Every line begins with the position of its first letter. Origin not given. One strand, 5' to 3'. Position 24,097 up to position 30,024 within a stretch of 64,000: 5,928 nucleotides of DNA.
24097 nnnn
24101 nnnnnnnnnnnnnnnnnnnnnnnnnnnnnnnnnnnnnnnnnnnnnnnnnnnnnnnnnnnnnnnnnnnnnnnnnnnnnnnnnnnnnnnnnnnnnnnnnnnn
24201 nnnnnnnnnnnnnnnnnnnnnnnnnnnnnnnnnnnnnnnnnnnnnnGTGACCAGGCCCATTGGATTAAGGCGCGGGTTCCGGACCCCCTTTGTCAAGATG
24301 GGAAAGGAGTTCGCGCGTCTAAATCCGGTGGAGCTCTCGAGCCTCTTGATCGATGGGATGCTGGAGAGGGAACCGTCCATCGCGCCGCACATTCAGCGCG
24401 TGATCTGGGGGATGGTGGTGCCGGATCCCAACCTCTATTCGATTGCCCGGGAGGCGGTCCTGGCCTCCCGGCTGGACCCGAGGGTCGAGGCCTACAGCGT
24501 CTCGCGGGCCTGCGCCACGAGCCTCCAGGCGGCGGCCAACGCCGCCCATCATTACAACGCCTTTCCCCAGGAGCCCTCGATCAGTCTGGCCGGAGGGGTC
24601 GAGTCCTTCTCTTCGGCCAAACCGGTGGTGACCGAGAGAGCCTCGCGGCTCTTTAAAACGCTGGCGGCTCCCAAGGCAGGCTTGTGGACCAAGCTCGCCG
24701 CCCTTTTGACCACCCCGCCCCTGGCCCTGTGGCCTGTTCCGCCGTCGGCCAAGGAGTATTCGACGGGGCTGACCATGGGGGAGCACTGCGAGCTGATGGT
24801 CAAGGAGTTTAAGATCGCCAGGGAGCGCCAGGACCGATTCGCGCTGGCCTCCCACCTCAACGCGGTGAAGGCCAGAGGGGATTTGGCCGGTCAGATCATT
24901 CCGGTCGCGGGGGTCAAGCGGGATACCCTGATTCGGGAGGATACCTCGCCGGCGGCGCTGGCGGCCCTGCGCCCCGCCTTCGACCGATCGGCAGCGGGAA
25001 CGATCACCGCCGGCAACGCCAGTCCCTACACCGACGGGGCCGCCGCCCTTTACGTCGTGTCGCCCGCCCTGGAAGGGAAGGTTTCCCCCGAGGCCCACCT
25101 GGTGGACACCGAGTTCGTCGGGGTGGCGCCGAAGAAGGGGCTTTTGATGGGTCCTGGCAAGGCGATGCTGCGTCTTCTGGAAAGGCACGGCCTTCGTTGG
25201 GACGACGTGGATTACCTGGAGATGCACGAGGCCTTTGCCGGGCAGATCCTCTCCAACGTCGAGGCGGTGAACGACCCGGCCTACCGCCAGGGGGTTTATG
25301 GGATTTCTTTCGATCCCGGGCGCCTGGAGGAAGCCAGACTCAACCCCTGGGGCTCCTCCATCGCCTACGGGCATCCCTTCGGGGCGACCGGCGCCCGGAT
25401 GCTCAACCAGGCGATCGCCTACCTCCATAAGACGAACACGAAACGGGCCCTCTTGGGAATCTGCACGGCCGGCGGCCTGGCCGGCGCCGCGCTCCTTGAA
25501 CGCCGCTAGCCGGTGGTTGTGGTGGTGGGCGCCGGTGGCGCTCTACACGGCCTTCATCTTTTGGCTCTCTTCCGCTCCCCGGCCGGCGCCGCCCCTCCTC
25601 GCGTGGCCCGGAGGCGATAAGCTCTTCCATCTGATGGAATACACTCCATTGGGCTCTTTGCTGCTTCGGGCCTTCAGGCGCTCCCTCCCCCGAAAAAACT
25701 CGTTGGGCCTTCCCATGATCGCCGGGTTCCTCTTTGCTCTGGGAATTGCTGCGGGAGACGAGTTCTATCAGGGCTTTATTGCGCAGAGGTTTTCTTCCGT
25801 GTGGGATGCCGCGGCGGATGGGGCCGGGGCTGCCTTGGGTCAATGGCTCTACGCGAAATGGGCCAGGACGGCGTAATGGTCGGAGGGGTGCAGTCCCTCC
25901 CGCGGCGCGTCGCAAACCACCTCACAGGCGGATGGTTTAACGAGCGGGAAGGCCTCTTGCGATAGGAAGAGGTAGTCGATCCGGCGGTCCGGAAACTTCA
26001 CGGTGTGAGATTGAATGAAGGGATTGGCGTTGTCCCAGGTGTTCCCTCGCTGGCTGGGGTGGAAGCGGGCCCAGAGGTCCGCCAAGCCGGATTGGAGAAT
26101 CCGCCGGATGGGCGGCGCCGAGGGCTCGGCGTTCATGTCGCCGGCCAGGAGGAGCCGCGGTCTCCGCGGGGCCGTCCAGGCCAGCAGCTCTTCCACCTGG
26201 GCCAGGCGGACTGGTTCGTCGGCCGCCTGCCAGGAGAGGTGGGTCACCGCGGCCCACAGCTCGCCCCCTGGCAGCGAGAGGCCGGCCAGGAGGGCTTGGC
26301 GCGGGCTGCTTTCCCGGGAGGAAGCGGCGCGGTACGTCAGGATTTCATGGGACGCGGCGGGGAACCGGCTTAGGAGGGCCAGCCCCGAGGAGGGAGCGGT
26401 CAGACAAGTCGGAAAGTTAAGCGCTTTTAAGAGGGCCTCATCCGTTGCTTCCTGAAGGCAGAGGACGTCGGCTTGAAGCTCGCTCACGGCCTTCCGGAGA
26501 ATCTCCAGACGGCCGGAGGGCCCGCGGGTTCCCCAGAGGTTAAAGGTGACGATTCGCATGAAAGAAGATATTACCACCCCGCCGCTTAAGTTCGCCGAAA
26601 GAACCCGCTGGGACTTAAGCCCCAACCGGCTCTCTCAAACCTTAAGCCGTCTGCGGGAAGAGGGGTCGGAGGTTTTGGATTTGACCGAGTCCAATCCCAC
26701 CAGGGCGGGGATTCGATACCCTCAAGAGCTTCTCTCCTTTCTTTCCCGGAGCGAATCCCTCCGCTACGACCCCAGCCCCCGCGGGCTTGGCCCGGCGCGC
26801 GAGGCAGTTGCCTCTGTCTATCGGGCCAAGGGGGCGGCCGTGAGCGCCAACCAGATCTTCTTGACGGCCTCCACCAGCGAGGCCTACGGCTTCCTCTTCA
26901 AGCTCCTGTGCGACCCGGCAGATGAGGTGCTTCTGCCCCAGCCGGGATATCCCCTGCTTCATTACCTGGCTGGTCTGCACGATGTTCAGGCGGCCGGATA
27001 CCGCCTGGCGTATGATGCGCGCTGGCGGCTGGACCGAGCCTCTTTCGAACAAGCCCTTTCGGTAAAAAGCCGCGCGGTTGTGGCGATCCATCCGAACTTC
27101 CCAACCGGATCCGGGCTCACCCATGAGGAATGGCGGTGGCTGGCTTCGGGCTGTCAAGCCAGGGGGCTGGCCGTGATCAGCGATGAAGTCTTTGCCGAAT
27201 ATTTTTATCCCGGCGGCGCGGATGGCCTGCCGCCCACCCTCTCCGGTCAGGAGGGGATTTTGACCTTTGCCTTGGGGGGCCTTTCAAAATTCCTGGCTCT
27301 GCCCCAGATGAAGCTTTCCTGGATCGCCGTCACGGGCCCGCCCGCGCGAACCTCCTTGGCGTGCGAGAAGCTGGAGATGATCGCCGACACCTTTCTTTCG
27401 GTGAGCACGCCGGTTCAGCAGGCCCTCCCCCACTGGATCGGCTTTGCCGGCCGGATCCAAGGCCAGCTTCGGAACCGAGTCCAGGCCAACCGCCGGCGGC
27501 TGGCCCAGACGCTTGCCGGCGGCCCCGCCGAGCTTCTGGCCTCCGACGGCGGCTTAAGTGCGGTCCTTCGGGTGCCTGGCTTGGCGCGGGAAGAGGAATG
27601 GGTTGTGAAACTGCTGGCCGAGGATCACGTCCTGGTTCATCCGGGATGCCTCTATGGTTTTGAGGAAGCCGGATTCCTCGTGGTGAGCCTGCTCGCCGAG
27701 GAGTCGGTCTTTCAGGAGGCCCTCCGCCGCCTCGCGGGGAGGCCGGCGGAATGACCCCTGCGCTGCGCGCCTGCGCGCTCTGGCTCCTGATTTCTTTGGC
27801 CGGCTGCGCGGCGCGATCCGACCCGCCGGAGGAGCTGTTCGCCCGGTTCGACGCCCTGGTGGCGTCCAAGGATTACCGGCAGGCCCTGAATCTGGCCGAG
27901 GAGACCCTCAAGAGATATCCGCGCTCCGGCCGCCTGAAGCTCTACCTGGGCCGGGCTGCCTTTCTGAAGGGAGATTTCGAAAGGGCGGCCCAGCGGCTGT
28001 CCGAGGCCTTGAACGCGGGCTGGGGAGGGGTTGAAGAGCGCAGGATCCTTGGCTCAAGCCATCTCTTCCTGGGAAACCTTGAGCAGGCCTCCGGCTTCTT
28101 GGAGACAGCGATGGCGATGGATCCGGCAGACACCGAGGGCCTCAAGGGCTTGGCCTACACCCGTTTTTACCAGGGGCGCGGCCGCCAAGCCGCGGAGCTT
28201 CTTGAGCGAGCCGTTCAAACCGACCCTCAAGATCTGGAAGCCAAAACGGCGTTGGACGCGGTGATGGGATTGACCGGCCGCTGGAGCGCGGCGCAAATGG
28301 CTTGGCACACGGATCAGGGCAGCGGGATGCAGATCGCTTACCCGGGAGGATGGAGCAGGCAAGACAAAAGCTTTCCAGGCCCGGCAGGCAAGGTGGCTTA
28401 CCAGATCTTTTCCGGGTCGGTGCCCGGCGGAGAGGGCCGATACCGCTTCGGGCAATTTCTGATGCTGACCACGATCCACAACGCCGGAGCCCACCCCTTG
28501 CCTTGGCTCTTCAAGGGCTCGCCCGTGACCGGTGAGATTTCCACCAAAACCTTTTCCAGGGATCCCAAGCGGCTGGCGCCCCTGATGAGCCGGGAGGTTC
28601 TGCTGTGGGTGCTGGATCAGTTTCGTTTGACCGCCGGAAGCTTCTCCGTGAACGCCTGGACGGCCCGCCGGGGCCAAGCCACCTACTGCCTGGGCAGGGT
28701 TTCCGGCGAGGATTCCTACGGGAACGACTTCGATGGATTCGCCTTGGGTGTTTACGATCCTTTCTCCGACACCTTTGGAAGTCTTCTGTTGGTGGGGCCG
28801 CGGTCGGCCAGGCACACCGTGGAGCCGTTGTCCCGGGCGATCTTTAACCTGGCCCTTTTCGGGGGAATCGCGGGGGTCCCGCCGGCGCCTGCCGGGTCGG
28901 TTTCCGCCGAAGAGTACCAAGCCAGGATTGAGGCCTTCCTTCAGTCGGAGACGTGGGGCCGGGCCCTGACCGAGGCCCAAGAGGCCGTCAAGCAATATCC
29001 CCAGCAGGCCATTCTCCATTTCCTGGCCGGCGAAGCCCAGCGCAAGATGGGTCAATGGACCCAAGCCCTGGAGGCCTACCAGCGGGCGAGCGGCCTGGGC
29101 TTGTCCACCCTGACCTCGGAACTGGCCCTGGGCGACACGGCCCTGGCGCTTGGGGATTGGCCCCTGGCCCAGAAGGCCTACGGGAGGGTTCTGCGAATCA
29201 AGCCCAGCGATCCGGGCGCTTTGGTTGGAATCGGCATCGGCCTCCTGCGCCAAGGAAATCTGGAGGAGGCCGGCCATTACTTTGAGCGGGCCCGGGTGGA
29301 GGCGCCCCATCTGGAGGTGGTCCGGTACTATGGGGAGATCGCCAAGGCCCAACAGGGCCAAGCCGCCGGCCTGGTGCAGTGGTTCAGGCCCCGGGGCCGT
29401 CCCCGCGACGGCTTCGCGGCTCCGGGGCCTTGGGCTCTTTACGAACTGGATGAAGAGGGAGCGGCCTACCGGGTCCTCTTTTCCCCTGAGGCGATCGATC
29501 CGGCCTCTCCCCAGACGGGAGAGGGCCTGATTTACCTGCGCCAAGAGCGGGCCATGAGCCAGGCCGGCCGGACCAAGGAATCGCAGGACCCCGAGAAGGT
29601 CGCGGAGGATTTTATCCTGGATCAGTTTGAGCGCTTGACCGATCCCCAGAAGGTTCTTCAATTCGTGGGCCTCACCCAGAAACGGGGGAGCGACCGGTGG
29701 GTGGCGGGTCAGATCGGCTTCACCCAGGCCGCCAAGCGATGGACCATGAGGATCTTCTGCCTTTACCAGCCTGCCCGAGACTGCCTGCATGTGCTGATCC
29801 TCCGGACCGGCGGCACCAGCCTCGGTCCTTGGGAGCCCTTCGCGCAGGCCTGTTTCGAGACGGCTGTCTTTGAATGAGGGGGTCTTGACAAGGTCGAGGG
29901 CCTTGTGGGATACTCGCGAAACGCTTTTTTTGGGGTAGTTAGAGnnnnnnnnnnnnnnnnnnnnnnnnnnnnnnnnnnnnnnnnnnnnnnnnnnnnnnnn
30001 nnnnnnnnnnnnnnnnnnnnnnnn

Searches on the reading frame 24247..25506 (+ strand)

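Call 45: search_protein_families(library=pfam, proteins=[window:24247-25506:+], max_evalue=0.001)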
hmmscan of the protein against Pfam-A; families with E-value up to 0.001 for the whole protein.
window:24247-25506:+ (420 aa): 2 families
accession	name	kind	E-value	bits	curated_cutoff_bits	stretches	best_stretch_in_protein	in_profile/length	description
PF00108.29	Thiolase_N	-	2.6e-38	132.4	26.4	1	11-272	7-258/260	Thiolase, N-terminal domain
PF02803.24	Thiolase_C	-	3.6e-28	98.1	27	1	281-418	3-122/123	Thiolase, C-terminal domain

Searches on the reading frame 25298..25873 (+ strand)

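Call 45: search_protein_families(library=pfam, proteins=[window:25298-25873:+], max_evalue=0.001)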
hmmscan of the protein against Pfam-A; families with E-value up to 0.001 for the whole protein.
window:25298-25873:+ (192 aa): 1 family
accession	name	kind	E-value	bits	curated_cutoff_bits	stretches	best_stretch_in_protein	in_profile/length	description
PF04892.17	VanZ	-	6.2e-09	37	30.1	1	106-186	56-123/126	VanZ like family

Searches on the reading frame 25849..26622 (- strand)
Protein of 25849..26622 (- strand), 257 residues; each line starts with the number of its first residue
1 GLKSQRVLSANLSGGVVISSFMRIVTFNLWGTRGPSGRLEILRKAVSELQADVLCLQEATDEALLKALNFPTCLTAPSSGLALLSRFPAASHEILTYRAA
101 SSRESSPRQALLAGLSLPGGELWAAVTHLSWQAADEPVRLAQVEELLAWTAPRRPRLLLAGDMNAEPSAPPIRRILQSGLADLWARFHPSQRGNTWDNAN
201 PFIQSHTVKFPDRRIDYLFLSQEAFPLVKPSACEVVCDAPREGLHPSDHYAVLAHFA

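Call 45: search_protein_families(library=pfam, proteins=[window:25849-26622:-], max_evalue=0.001)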
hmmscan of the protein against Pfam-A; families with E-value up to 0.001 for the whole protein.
window:25849-26622:- (257 aa): 1 family
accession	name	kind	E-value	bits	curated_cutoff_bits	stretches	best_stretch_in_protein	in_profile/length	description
PF03372.29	Exo_endo_phos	-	9.2e-24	84.8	24.5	1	25-249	1-225/225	Endonuclease/Exonuclease/phosphatase family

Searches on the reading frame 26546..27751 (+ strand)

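Call 45: search_protein_families(library=pfam, proteins=[window:26546-27751:+], max_evalue=0.001)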
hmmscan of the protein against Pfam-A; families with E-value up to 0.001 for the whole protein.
window:26546-27751:+ (402 aa): 1 family
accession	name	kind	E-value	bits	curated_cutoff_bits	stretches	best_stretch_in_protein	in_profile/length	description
PF00155.27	Aminotran_1_2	-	4.1e-28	99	19.7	1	76-382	39-346/361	Aminotransferase class I and II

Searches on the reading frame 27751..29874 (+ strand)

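Call 45: search_protein_families(library=pfam, proteins=[window:27751-29874:+], max_evalue=0.001)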
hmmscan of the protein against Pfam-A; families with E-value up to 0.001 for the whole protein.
window:27751-29874:+ (708 aa): 17 families
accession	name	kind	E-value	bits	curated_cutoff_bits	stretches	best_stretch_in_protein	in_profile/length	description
PF13432.12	TPR_16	-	5.1e-27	94.4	32.7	3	31-92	2-63/65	Tetratricopeptide repeat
PF14559.12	TPR_19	-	1.9e-22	79.8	25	2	36-88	1-53/68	Tetratricopeptide repeat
PF07719.23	TPR_2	-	5.1e-22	76.6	27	0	421-446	2-27/34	Tetratricopeptide repeat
PF13428.12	TPR_14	-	1.9e-20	71.7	23.5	0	131-167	4-40/44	Tetratricopeptide repeat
PF00515.34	TPR_1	-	2.4e-17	62.4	27.8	0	424-446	5-27/34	Tetratricopeptide repeat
PF13424.12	TPR_12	-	9.2e-16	58.3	30.1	0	34-88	18-73/77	Tetratricopeptide repeat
PF13176.12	TPR_7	-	3.4e-11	42.7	27.9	0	425-447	4-26/36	Tetratricopeptide repeat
PF13174.12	TPR_6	-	2.3e-10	40.9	26.3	0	424-445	4-25/33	Tetratricopeptide repeat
PF12895.13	ANAPC3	-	2.9e-10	40.7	27.2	0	40-119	3-81/82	Anaphase-promoting complex, cyclosome, subunit 3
PF13414.12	TPR_11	-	2e-09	37.4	26.8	0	461-502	1-42/42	TPR repeat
PF23914.1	TPR_CcmH_CycH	-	3e-09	37.3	42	1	99-186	55-145/158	Cytochrome c-type biogenesis protein H TPR domain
PF13181.12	TPR_8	-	6.3e-08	32.6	25.7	0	100-126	7-33/34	Tetratricopeptide repeat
PF13371.12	TPR_9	-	1.1e-07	32.2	35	0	464-522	5-63/73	Tetratricopeptide repeat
PF13431.12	TPR_17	-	8.5e-07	29.2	24.4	0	410-441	3-34/34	Tetratricopeptide repeat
PF25062.1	ARM_TT21_N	-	9.2e-05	22.7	40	0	40-86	8-53/222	Tetratricopeptide repeat protein 21 N-terminal ARM repeat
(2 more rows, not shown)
